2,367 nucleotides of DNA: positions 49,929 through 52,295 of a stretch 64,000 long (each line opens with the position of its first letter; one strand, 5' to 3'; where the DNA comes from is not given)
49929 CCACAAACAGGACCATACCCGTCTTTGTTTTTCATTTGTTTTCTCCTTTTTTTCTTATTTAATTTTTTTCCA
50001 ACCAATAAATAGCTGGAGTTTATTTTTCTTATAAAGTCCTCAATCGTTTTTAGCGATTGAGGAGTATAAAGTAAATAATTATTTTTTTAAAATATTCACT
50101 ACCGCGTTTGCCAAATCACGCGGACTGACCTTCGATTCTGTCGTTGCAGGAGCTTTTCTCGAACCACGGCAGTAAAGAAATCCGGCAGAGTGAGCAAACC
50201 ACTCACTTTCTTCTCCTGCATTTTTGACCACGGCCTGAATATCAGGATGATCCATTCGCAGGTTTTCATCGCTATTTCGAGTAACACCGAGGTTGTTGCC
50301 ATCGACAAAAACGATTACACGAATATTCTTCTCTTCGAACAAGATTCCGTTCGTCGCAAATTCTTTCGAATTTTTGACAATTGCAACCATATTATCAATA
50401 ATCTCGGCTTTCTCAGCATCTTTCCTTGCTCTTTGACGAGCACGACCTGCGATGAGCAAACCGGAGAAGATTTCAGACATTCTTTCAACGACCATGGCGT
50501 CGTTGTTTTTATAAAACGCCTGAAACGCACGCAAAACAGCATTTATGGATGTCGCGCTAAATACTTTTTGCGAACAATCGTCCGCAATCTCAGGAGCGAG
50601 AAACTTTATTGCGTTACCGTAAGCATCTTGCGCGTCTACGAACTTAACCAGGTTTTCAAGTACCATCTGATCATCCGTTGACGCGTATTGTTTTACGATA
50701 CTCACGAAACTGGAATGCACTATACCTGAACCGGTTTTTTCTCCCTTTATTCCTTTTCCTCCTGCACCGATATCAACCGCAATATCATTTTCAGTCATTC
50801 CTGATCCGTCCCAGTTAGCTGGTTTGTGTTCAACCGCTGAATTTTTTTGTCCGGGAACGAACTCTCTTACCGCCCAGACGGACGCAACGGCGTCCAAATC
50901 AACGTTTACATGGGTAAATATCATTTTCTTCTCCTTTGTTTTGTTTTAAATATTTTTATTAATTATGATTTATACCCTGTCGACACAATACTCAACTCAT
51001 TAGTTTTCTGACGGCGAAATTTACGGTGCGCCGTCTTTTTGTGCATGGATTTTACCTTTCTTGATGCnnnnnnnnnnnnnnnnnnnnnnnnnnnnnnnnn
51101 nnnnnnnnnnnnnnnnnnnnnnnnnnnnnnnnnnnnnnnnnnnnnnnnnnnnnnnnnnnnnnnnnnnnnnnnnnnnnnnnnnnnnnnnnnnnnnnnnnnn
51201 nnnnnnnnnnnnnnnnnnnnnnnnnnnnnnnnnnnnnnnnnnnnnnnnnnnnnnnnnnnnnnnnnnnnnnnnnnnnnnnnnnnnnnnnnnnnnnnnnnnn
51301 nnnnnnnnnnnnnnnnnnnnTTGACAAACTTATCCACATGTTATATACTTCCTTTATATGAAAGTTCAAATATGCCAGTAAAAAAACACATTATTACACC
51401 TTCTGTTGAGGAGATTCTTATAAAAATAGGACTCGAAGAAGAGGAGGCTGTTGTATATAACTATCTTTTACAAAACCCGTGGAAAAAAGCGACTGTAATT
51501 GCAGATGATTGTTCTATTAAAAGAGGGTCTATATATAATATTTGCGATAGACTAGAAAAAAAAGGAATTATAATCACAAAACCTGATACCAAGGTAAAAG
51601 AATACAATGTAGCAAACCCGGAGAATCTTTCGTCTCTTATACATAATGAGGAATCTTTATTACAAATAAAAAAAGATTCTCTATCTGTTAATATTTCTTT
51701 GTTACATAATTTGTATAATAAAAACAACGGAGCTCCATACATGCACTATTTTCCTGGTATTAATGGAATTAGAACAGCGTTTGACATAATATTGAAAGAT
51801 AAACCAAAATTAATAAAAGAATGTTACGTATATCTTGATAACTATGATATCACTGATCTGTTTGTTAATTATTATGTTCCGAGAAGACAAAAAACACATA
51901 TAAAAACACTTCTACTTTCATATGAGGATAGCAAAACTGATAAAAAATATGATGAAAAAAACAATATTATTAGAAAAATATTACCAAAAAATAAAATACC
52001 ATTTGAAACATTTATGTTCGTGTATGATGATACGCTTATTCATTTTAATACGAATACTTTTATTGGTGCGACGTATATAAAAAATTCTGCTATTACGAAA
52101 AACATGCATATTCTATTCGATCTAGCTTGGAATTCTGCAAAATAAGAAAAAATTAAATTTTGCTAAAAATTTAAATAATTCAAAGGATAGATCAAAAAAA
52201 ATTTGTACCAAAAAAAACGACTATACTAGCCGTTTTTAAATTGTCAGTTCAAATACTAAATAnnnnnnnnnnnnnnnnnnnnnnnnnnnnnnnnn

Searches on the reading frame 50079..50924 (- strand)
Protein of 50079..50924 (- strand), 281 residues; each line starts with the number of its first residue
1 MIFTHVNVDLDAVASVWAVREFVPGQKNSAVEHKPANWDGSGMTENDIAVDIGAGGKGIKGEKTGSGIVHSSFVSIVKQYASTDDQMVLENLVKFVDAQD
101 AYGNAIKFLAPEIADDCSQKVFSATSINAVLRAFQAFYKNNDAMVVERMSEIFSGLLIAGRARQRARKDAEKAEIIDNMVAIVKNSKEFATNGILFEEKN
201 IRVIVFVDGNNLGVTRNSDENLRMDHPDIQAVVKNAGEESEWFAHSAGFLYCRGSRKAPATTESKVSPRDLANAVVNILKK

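Call 11: search_protein_families(library=pfam, proteins=[window:50079-50924:-], max_evalue=0.1)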
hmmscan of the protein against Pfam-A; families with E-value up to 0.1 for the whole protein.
window:50079-50924:- (281 aa): 1 family
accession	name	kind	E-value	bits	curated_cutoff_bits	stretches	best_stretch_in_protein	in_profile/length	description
PF09828.14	ChrB_C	-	0.06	14.2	25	0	4-101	3-90/132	ChrB, C-terminal domain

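Call 15: find_encoding_contigs(protein=window:50079-50924:-, flank=10000, max_places=10)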
Protein window:50079-50924:- (281 aa): 2 contigs read that carry it; 1 place shown.
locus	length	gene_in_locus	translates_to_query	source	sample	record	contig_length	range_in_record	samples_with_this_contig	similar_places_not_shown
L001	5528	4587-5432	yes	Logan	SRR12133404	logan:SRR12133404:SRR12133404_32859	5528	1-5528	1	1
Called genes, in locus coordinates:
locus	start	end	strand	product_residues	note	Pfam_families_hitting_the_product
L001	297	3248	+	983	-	PF00005:ABC_tran (faint), PF02463:SMC_N (faint), PF03193:RsgA_GTPase (faint), PF13191:AAA_16 (faint), PF13304:AAA_21 (faint), PF13555:AAA_29 (faint), PF17760:UvrA_inter, PF17755:UvrA_DNA-bind, +1 more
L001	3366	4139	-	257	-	PF01978:TrmB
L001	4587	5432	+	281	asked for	-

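Call 22: find_homologous_proteins(query=window:50079-50924:-)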
Query window:50079-50924:- (281 aa): 174 proteins with E <= 0.001 among 911 candidates; the best 120 are listed.
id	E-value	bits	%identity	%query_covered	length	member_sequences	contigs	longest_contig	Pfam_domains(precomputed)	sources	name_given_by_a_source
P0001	1.7e-179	613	100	100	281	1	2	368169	-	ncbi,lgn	-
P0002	1.0e-110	387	63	99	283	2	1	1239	-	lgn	-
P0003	1.1e-110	387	63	99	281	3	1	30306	-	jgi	-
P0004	2.3e-110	386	62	99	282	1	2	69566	-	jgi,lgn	jgi:hypothetical protein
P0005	4.3e-110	385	64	99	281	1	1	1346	-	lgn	-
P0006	7.8e-110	385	65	99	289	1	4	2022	-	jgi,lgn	-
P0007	1.3e-109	384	63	99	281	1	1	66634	-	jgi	jgi:hypothetical protein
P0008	1.4e-109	384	63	99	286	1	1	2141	-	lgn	-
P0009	7.4e-109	381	64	99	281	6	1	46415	-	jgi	jgi:hypothetical protein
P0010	1.7e-108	380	63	99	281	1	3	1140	-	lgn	-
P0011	5.4e-108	379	63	99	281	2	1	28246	-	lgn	-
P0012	6.4e-108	378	63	99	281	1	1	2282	-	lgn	-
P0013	6.5e-108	378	63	99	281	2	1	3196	-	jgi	-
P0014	8.6e-107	375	61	99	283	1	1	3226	-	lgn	-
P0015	1.3e-106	374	62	100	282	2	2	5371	-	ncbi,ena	ncbi:MAG: hypothetical protein AAB579_02930 [Patescibacteria group bacterium]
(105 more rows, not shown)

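Call 24: find_encoding_contigs(protein=P0004, flank=8000, max_places=3)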
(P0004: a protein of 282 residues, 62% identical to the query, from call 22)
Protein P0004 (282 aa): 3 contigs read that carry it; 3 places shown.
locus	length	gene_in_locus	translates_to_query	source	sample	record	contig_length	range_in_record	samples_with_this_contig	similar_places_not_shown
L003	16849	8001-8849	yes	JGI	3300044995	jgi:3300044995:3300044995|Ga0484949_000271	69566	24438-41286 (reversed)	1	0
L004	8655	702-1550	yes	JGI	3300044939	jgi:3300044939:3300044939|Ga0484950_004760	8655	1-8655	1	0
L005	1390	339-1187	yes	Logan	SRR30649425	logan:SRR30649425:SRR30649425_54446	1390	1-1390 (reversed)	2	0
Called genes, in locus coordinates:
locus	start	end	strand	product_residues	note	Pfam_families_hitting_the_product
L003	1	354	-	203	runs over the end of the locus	-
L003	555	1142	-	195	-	PF00293:NUDIX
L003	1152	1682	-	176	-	-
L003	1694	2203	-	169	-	-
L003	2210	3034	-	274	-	PF00950:ABC-3, PF01032:FecCD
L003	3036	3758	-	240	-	PF09818:ABC_ATPase (faint), PF00005:ABC_tran, PF02463:SMC_N (faint), PF13304:AAA_21 (faint), PF13401:AAA_22 (weak)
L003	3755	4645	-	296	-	PF01297:ZnuA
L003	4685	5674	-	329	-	-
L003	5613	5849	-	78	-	-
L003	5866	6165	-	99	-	-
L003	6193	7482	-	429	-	-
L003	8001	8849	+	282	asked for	-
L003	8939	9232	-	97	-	-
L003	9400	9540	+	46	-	-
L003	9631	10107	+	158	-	PF07508:Recombinase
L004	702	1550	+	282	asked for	-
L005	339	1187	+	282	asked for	-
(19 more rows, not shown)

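Call 25: find_encoding_contigs(protein=P0007, flank=8000, max_places=3)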
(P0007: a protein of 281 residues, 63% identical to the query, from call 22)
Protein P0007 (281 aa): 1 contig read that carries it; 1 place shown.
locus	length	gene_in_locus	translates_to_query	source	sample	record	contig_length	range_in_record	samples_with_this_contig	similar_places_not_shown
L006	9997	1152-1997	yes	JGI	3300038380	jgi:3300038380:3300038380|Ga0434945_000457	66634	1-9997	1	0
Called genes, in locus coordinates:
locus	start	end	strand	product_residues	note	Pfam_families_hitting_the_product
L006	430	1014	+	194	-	-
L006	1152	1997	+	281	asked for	-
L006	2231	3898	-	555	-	PF00239:Resolvase, PF07508:Recombinase, PF13408:Zn_ribbon_recom (weak)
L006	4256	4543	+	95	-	-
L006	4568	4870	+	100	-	PF20033:DUF6438 (weak)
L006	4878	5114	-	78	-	-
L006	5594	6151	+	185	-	PF04011:LemA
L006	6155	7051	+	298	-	PF01435:Peptidase_M48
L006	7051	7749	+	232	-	PF01797:Y1_Tnp (faint)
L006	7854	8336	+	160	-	-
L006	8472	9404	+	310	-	PF18920:DUF5671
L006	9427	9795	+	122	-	-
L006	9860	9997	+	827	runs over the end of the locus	PF02861:Clp_N, PF02861:Clp_N, PF00004:AAA, PF17871:AAA_lid_9, PF00158:Sigma54_activat, PF00004:AAA, PF07724:AAA_2, PF07728:AAA_5, +7 more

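Call 40: search_protein_families(library=phrogs, proteins=[window:50079-50924:-], max_evalue=0.01)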
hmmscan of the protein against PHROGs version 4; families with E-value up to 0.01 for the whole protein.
window:50079-50924:- (281 aa): 0 families

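Call 41: search_protein_families(library=ncbifam, proteins=[window:50079-50924:-], max_evalue=0.01)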
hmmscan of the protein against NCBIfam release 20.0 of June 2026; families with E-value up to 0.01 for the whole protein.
window:50079-50924:- (281 aa): 0 families

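Call 62: find_related_loci(query=window:50079-50924:-, collection=genome_contigs, flank=5000)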
Query window:50079-50924:- (281 aa) in genome_contigs; peptide patterns used: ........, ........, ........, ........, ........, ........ (x = any residue, [..] = any of these).
27 stretches matched a pattern; 2 encode a relative of the query (tblastn E <= 1e-3); 2 distinct loci.
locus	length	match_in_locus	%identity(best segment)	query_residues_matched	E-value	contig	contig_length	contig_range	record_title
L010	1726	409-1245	56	2-280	2e-109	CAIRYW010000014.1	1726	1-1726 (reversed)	uncultured bacterium isolate AlinenLipids_bin-2449 genome assembly, contig: bin-2449:14/29, whole genome shotgun sequenc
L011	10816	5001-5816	36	2-275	5e-57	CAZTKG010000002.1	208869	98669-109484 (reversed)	MAG TPA_asm: uncultured Gammaproteobacteria bacterium isolate SRP200020_co5_277 genome assembly, contig: NODE_60_length_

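Call 63: find_encoding_contigs(protein=P0009, flank=6000, max_places=2)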
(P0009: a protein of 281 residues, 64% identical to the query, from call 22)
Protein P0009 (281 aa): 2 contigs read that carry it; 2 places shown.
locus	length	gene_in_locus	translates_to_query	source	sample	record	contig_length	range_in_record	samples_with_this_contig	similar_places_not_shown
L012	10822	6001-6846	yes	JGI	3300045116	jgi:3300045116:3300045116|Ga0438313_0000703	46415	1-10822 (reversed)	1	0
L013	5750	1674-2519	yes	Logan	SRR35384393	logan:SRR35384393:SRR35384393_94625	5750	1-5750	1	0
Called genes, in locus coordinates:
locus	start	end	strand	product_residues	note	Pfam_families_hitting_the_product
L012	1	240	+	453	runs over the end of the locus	PF00753:Lactamase_B, PF23023:Anti-Pycsar_Apyc1, PF12706:Lactamase_B_2, PF16661:Lactamase_B_6, PF10996:Beta-Casp, PF07521:RMMBL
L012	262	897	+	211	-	PF18306:LDcluster4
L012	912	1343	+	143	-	PF02502:LacAB_rpiB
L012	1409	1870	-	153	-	-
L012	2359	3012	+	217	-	PF00834:Ribul_P_3_epim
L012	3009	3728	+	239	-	PF00535:Glycos_transf_2, PF10111:Glyco_tranf_2_2, PF13641:Glyco_tranf_2_3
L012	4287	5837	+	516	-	-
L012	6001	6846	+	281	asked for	-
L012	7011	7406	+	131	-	-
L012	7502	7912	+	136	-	PF07884:VKOR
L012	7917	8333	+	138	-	-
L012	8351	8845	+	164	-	-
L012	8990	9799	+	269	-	-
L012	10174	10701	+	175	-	PF05598:DUF772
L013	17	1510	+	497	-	-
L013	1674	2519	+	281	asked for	-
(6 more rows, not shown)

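Call 64: find_encoding_contigs(protein=P0003, flank=6000, max_places=2)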
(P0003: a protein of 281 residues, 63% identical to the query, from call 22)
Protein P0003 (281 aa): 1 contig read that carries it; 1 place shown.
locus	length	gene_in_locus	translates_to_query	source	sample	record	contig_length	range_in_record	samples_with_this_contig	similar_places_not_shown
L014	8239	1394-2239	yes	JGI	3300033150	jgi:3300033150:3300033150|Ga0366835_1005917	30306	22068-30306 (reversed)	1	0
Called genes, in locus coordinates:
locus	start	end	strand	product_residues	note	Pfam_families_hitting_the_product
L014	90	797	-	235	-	-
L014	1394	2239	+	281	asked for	-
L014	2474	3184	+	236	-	PF01553:Acyltransferase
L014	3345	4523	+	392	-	PF22694:CtpB_N-like, PF00595:PDZ, PF13180:PDZ_2 (weak), PF17820:PDZ_6, PF03572:Peptidase_S41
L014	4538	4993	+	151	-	PF01281:Ribosomal_L9_N, PF03948:Ribosomal_L9_C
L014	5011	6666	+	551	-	PF01656:CbiA (weak), PF06418:CTP_synth_N, PF00117:GATase, PF07722:Peptidase_C26 (faint)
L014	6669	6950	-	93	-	PF01016:Ribosomal_L27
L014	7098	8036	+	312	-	PF01266:DAO (weak), PF01494:FAD_binding_3 (faint), PF03486:HI0933_like (weak), PF13450:NAD_binding_8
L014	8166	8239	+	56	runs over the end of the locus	-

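Call 65: find_encoding_contigs(protein=P0011, flank=6000, max_places=2)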
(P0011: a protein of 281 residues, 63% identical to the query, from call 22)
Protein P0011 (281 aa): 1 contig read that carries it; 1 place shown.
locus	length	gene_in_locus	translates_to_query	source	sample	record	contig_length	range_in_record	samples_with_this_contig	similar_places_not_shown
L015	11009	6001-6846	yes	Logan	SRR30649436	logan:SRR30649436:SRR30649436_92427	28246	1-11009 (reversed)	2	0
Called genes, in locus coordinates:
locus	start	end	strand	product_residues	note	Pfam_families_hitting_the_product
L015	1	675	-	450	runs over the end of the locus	PF11638:DnaA_N, PF00308:Bac_DnaA, PF01695:IstB_IS21, PF08299:Bac_DnaA_C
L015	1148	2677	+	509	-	PF12072:RNase_Y_N, PF00013:KH_1 (weak), PF08668:HDOD (faint), PF01966:HD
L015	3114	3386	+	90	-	PF00216:Bac_DNA_binding, PF18291:HU-HIG (weak)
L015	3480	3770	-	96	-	-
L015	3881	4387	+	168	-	-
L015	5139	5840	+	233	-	-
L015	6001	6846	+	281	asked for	-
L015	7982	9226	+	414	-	PF00089:Trypsin (weak), PF13365:Trypsin_2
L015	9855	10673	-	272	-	PF10026:DUF2268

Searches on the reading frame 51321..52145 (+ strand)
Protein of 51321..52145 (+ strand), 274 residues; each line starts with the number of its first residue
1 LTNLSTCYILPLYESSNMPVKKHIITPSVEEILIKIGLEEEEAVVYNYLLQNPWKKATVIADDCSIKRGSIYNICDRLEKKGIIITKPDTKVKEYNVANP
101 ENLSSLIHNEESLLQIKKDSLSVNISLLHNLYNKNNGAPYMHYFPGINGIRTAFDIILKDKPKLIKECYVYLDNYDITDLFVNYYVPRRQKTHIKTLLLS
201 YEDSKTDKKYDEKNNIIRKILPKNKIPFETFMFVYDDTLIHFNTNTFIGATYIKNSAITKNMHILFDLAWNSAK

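Call 11: search_protein_families(library=pfam, proteins=[window:51321-52145:+], max_evalue=0.1)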
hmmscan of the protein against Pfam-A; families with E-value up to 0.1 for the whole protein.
window:51321-52145:+ (274 aa): 7 families
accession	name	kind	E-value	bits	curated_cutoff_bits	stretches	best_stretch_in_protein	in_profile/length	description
PF01978.25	TrmB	-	3.1e-10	40.2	25.6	1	35-101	3-68/68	Sugar-specific transcriptional regulator TrmB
PF13730.12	HTH_36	-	0.0039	17.4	25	1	56-84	27-55/55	Helix-turn-helix domain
PF03551.20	PadR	-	0.026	15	27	1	65-90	28-53/75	Transcriptional regulator PadR-like family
PF08222.17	HTH_CodY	-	0.056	13.5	27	0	57-85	7-35/61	CodY helix-turn-helix domain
PF01047.28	MarR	-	0.084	13.2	24.6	0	56-89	19-52/59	MarR family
PF13412.12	HTH_24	-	0.094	12.8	21.9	0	46-84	9-47/48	Winged helix-turn-helix DNA-binding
PF23569.1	NBD_SMAX1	-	0.098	12.8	27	0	43-110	20-86/212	SMAX1 nucleotide binding domain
